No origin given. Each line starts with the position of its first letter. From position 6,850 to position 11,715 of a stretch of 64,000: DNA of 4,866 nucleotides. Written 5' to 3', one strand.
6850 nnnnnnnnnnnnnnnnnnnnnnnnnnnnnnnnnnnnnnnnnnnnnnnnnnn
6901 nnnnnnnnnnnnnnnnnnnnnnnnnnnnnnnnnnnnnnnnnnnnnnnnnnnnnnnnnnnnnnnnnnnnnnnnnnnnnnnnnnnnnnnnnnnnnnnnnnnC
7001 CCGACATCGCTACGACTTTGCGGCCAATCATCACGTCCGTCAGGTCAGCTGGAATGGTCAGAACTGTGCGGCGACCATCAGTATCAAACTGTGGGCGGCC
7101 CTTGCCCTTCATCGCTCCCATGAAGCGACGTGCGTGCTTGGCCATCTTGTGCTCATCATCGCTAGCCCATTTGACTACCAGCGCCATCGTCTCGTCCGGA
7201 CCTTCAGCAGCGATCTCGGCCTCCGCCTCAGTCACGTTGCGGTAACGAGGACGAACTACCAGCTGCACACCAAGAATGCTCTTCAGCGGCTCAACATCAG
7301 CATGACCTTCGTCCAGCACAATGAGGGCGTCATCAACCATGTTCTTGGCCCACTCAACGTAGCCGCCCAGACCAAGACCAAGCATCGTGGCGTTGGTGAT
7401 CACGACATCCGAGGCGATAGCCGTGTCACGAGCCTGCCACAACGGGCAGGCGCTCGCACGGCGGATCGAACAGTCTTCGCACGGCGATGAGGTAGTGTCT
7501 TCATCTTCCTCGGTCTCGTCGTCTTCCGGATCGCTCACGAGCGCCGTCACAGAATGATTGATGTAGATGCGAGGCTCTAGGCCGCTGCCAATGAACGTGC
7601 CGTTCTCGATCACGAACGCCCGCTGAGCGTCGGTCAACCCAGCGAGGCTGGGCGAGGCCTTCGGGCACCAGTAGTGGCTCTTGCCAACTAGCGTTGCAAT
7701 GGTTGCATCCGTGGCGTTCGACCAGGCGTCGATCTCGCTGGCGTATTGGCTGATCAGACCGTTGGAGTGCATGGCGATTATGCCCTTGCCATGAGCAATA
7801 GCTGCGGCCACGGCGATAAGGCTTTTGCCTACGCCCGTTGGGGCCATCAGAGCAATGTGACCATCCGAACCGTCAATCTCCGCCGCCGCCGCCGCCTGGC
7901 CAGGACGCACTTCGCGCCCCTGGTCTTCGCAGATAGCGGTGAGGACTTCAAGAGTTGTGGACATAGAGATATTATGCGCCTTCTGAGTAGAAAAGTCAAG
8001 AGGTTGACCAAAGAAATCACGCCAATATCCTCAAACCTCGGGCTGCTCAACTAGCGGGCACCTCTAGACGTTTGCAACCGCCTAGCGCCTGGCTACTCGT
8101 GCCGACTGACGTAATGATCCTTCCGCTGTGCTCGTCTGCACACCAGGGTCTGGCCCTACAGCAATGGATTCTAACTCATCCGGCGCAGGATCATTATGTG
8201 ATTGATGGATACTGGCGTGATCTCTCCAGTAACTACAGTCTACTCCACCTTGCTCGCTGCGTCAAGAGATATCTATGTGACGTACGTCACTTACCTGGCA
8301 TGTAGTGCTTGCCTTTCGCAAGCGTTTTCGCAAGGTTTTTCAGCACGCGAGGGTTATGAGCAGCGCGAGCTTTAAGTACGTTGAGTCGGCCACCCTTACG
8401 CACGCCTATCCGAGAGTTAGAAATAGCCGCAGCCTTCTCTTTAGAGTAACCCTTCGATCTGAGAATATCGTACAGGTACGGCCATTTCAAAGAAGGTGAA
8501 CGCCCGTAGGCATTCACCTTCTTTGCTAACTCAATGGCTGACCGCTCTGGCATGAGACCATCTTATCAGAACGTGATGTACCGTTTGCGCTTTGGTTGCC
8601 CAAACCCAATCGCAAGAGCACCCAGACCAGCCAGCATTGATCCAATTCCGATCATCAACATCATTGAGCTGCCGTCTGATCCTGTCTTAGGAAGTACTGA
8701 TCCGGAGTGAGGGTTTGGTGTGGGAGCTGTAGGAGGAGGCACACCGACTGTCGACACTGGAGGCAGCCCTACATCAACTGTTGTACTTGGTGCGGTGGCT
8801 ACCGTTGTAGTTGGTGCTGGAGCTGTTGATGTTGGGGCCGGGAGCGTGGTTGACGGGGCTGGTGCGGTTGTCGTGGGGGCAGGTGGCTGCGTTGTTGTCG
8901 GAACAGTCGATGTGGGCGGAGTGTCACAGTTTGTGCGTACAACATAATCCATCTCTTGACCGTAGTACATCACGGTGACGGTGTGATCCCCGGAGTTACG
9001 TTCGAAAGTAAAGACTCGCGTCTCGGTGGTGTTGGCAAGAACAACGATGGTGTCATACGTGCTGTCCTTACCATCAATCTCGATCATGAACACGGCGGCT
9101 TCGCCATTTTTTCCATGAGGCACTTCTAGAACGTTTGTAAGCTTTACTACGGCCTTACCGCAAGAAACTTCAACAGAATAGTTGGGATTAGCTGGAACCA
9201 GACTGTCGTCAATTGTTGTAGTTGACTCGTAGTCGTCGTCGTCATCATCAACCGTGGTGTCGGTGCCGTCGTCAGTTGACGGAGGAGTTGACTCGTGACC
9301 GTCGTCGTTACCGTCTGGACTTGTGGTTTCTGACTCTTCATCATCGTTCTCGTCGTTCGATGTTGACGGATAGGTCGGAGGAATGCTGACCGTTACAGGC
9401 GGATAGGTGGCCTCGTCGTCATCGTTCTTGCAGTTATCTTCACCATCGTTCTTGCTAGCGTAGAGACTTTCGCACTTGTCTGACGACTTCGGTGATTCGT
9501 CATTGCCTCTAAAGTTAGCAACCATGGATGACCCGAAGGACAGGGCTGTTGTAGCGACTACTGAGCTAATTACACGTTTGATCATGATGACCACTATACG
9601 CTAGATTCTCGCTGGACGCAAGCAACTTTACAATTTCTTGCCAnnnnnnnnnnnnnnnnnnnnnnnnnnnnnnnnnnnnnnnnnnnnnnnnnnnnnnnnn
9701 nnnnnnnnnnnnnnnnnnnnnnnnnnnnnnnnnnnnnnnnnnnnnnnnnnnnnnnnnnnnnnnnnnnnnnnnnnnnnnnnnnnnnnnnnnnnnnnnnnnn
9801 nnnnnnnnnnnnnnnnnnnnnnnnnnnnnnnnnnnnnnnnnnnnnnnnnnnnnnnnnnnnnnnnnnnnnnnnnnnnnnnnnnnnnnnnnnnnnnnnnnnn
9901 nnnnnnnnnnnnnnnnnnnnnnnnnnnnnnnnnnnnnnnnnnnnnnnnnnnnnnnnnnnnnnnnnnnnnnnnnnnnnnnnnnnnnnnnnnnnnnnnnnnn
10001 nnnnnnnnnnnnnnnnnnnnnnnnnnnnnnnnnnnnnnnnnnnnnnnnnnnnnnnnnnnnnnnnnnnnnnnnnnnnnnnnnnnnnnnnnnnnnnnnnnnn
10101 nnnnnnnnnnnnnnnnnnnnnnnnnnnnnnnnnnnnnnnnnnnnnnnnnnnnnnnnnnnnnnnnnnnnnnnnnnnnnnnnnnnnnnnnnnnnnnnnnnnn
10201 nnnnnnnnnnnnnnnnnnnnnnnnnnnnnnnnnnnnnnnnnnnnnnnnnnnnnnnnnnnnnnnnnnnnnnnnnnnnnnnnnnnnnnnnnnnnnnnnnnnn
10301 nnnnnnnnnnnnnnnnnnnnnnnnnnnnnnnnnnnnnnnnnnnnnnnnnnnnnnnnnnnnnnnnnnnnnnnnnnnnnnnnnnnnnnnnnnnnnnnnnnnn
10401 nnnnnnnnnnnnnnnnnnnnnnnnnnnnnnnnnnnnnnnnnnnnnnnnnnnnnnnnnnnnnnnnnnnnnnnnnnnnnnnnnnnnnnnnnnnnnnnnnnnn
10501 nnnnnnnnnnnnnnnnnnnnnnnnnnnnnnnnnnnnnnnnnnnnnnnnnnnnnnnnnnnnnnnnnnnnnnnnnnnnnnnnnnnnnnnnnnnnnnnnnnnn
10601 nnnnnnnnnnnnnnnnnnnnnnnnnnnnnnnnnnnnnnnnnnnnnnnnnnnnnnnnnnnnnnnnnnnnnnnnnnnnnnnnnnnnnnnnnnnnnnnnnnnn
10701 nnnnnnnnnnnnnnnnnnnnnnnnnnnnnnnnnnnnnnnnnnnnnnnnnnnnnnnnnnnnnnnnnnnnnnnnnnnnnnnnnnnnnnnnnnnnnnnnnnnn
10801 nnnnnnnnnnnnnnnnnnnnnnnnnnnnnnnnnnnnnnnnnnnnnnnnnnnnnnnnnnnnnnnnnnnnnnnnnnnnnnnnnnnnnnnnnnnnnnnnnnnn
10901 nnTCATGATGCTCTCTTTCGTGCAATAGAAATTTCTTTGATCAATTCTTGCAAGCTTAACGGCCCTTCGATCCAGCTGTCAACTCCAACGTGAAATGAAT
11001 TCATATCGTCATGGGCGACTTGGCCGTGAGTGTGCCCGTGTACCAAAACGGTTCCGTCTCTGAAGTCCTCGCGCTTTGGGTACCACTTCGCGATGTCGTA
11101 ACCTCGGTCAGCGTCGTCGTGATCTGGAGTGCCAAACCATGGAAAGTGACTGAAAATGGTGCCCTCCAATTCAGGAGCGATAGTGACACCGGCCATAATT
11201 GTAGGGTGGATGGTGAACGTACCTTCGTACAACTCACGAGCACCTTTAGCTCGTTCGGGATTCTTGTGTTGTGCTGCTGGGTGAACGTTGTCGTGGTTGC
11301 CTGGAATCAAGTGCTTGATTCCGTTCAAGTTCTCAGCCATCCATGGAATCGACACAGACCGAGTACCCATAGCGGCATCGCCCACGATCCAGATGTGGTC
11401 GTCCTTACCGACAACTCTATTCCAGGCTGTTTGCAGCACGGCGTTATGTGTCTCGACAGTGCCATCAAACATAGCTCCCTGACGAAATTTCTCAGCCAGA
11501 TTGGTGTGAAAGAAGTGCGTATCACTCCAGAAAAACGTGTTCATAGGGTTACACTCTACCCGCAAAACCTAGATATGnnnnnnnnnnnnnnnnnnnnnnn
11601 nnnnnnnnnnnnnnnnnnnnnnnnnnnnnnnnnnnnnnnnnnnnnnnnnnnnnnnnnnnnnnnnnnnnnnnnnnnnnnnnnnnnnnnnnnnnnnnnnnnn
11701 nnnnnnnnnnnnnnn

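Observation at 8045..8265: Consensus promoter firing into a ~180-nt ORF-less interval: candidate structured ncRNA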

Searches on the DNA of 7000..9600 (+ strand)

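Call 5: search_rna_families(source=window, start=7900, end=8400, threshold=evalue, max_evalue=10, show_alignments=5)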
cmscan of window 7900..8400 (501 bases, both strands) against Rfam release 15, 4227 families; matches with E-value up to 10: 2.
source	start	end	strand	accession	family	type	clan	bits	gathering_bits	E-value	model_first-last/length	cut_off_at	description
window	7900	7939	-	RF04090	mir-6529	Gene; miRNA;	-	16.2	71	2.6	1-40/79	3'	mir-6529 microRNA precursor family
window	8290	8356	-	RF00239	mir-124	Gene; miRNA;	-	13.8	49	4.7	1-72/72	no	mir-124 microRNA precursor family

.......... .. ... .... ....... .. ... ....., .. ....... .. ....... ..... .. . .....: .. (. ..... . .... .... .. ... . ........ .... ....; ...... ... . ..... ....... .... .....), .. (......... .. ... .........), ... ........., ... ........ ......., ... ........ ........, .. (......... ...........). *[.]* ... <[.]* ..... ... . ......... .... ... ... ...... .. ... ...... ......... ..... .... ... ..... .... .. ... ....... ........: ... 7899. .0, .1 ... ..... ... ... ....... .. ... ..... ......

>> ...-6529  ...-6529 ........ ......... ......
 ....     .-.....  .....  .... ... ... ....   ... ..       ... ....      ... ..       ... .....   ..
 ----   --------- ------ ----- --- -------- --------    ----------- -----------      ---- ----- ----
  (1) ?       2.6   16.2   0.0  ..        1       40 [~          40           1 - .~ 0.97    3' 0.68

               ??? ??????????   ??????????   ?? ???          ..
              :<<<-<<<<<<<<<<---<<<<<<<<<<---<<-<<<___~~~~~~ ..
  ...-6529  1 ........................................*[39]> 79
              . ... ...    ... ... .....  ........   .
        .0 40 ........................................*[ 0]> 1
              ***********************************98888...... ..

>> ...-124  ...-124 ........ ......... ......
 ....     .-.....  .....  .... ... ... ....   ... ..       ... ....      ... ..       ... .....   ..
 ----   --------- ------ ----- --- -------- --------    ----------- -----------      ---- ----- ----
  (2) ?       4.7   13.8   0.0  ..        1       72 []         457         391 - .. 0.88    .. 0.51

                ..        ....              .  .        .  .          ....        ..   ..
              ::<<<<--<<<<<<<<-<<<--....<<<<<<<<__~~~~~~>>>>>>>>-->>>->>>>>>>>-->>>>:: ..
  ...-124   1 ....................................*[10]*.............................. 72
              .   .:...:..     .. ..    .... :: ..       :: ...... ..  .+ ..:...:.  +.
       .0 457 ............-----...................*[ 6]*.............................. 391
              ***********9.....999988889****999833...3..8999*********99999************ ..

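Call 6: search_dna_similar(query=window:7000-9600:+, collection=phages, mode=near, max_rows=30)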
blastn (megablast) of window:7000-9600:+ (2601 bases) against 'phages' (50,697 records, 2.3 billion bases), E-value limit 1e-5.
No match.

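Call 14: search_dna_similar(query=window:7900-8600:-, collection=phages, mode=distant, max_rows=30, max_evalue=0.01)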
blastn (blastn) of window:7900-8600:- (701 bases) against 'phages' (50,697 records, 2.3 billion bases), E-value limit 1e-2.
No match.

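Call 91: build_rna_model(alignment_id=A4, structure=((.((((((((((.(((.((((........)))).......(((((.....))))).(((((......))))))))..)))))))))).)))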
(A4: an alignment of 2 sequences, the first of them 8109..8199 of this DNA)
Model R1 built from alignment A4 (2 sequences, 91 columns); structure: as given.
model positions 91; base pairs 29; branch points 2; effective number of sequences 0.71; information 0.626 bits per position. Calibrated on 0.2 Mb of random sequence (short: E-values are rough).
structure used (alignment columns):
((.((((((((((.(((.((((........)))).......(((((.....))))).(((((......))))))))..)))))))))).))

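Call 92: search_with_rna_model(model_id=R1, sources=[window, L001, L002, L003, L017, L018, L019, L197, L198, L199, L200], max_evalue=10)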
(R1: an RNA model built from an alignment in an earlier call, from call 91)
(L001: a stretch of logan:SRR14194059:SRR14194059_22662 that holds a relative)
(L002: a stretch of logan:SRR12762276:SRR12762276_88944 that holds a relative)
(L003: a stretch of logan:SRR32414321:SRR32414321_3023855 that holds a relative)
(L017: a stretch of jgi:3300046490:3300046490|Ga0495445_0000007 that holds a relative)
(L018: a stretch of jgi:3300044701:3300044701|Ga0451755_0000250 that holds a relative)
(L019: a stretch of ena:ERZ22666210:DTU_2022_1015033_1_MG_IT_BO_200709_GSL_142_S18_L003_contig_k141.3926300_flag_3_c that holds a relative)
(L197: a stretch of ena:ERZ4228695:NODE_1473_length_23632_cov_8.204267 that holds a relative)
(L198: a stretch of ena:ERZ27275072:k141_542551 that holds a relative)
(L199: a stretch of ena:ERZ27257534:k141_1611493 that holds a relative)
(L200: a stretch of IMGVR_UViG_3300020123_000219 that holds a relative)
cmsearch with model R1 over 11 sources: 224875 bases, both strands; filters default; matches with E-value up to 10: 2.
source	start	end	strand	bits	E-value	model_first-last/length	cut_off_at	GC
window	8109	8199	-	120.2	6.3e-27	1-91/91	no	0.53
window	12533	12602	+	12.4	4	1-91/91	no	0.54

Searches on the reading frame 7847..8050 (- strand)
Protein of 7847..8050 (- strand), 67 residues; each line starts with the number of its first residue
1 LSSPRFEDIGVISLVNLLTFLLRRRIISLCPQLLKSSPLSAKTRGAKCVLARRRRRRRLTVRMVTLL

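Call 61: search_protein_families(library=phrogs, proteins=[window:7847-8050:-], max_evalue=0.01)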
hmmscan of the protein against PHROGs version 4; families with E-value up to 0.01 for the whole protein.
window:7847-8050:- (67 aa): 0 families

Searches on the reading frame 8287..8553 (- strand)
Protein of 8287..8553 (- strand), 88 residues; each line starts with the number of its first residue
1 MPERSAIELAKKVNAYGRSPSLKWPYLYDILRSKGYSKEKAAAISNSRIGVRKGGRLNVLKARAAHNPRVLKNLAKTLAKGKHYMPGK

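Call 11: search_protein_families(library=pfam, proteins=[window:8287-8553:-])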
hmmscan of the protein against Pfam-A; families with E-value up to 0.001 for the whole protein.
window:8287-8553:- (88 aa): 1 family
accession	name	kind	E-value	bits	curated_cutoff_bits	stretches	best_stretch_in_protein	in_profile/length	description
PF23855.1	DUF7218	-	1.8e-11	44.5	27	1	18-50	2-34/47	Family of unknown function (DUF7218)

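Call 61: search_protein_families(library=phrogs, proteins=[window:8287-8553:-], max_evalue=0.01)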
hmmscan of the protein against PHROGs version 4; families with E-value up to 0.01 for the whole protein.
window:8287-8553:- (88 aa): 3 families
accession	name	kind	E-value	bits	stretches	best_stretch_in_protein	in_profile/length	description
phrog_4974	-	unknown function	7.3e-12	46.3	1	17-47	6-36/62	-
phrog_20929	-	unknown function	1.9e-07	32.8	1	18-48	18-48/121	-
phrog_19034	-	unknown function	5.4e-06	27.9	1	16-48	41-74/89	-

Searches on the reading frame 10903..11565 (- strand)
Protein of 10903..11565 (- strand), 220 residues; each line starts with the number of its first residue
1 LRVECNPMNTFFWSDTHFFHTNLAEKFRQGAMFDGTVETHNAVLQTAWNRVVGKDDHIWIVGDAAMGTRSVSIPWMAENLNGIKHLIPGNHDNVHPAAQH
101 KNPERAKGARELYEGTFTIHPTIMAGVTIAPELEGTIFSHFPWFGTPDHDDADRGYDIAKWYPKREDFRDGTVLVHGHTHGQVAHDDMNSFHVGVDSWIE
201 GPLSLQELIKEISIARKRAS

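Call 11: search_protein_families(library=pfam, proteins=[window:10903-11565:-])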
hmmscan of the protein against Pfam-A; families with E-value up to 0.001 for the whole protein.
window:10903-11565:- (220 aa): 0 families

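Call 61: search_protein_families(library=phrogs, proteins=[window:10903-11565:-], max_evalue=0.01)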
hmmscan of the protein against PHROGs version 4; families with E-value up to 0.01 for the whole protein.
window:10903-11565:- (220 aa): 2 families
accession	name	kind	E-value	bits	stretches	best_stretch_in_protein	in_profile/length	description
phrog_547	-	other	3.6e-38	132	1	6-213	27-200/245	phosphoesterase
phrog_1649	-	other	0.0095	15.6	1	6-107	34-114/308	metallo-phosphoesterase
